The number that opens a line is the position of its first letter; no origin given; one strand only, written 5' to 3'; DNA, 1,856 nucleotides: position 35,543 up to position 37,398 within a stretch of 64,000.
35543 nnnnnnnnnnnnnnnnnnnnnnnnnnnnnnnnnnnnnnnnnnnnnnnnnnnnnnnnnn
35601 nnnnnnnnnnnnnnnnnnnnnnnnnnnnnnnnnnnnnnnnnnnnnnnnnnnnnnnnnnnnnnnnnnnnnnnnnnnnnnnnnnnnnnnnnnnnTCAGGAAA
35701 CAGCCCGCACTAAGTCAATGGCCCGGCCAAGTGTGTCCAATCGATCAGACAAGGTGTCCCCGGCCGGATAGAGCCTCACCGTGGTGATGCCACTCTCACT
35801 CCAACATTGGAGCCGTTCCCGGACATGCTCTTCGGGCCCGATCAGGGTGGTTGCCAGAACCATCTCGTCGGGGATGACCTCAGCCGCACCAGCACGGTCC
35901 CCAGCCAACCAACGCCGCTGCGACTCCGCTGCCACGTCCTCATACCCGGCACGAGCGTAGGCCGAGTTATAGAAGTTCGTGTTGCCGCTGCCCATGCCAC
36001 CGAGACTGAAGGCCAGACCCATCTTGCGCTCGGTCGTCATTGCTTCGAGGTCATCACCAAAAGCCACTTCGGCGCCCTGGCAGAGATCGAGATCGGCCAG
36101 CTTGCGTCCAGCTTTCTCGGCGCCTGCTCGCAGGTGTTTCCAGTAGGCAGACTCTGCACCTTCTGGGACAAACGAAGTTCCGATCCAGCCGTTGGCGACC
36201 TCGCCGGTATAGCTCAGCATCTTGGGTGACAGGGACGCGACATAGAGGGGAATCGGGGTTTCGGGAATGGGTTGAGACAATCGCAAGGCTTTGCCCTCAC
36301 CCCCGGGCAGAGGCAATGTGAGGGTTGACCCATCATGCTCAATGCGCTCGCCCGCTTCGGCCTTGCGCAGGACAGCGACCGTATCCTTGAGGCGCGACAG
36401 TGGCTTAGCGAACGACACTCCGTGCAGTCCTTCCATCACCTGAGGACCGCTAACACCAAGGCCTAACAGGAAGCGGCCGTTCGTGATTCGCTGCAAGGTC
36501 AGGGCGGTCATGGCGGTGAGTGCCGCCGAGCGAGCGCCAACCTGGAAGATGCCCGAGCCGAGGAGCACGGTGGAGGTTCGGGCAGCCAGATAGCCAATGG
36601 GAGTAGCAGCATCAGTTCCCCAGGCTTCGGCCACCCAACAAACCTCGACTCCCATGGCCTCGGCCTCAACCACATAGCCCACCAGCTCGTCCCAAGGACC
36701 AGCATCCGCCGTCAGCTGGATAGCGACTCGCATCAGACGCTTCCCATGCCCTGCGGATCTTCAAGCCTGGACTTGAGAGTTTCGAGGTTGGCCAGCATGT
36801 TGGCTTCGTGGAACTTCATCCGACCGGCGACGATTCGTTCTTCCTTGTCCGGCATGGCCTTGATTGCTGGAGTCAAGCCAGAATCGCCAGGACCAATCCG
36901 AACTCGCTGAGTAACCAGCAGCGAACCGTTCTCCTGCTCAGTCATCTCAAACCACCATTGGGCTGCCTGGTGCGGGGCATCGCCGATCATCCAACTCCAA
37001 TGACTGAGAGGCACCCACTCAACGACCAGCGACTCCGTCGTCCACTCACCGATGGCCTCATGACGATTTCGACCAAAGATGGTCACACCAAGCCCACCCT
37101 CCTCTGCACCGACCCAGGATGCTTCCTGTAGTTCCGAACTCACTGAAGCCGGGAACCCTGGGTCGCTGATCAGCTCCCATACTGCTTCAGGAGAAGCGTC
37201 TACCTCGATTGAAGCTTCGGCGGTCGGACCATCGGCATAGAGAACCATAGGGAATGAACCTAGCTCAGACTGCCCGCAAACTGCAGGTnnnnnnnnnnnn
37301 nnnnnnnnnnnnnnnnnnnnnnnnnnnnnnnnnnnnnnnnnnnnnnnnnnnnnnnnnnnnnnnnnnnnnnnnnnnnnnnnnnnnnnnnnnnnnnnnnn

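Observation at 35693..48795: Hybrid nicotinate-type N-heterocycle catabolic island with a predicted MmsA-type shortcut from 2-formylglutarate to glutaryl-CoA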

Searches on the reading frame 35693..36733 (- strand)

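Call 3: search_protein_families(library=pfam, proteins=[window:35693-36733:-])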
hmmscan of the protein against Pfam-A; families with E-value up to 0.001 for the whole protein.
window:35693-36733:- (346 aa): 1 family
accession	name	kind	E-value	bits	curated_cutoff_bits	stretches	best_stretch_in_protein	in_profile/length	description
PF00296.26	Bac_luciferase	-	1.9e-72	244.7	27.9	1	6-317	14-313/314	Luciferase-like monooxygenase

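Call 4: search_protein_families(library=ncbifam, proteins=[window:35693-36733:-])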
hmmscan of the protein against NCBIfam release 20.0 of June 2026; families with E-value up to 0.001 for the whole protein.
window:35693-36733:- (346 aa): 22 families
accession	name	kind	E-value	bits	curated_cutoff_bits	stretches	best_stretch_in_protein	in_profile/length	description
TIGR03559.1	F420_Rv3520c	subfamily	1.5e-95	320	335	1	2-321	1-324/325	LLM class F420-dependent oxidoreductase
TIGR04024.1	F420_NP1902A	hypoth_equivalog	1.9e-59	201.1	345.4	1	9-321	9-310/330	TIGR04024 family LLM class F420-dependent oxidoreductase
TIGR03841.1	F420_Rv3093c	subfamily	2e-33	116.1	213.65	1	16-323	11-296/298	LLM class F420-dependent oxidoreductase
NF002619.0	PRK02271.1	equivalog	4.6e-33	114.9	276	1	1-339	1-324/329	5,10-methylenetetrahydromethanopterin reductase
TIGR03555.1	F420_mer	equivalog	1.5e-32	113.3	348.7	1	13-319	10-302/325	5,10-methylenetetrahydromethanopterin reductase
TIGR03564.1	F420_MSMEG_4879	subfamily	2.6e-29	102.7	234.25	1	18-211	2-188/265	TIGR03564 family F420-dependent LLM class oxidoreductase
TIGR03857.1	F420_MSMEG_2249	hypoth_equivalog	2.2e-25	89.6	218.4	1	17-221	16-212/329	TIGR03857 family LLM class F420-dependent oxidoreductase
TIGR03617.1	F420_MSMEG_2256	subfamily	1.2e-24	86.8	278.15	1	23-324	3-301/318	TIGR03617 family F420-dependent LLM class oxidoreductase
TIGR03619.1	F420_Rv2161c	subfamily_domain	2.7e-20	73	166.9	1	43-239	47-239/247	TIGR03619 family F420-dependent LLM class oxidoreductase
TIGR03842.1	F420_CPS_4043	hypoth_equivalog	1.3e-16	60.6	295.45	1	13-339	11-325/329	TIGR03842 family LLM class F420-dependent oxidoreductase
TIGR03620.1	F420_MSMEG_4141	subfamily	2.2e-12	46.9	219.8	1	21-130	24-127/280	TIGR03620 family F420-dependent LLM class oxidoreductase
TIGR03554.1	F420_G6P_DH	equivalog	3.3e-11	42.8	420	1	16-236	17-244/331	glucose-6-phosphate dehydrogenase (coenzyme-F420)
TIGR03621.1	F420_MSMEG_2516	subfamily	1.6e-10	40.6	213.15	1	2-181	2-171/295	TIGR03621 family F420-dependent LLM class oxidoreductase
TIGR03571.1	lucif_BA3436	subfamily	2.9e-10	39.9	303.9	1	41-204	68-224/304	TIGR03571 family LLM class oxidoreductase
TIGR03557.1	F420_G6P_family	subfamily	7.8e-10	38.4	210.4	1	11-190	10-192/316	TIGR03557 family F420-dependent LLM class oxidoreductase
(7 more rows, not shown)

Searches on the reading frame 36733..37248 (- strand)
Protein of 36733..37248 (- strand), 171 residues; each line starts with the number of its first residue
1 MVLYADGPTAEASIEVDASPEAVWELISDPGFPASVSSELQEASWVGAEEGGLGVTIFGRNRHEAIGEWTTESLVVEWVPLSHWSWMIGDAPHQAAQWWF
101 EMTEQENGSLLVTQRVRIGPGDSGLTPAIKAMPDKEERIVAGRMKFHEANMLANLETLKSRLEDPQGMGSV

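Call 3: search_protein_families(library=pfam, proteins=[window:36733-37248:-])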
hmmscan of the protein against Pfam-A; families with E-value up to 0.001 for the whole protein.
window:36733-37248:- (171 aa): 1 family
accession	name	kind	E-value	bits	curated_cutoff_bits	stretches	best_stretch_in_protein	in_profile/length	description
PF10604.15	Polyketide_cyc2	-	3e-11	44.2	27.4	1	10-123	4-111/142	Polyketide cyclase / dehydrase and lipid transport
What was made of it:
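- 36733..37248 (-): SRPBCC (Polyketide_cyc2) protein of unknown role, specific to this lineage. PF10604 at 44.2 bits (call 3).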

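Call 4: search_protein_families(library=ncbifam, proteins=[window:36733-37248:-])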
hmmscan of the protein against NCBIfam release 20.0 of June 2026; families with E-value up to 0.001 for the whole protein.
window:36733-37248:- (171 aa): 0 families
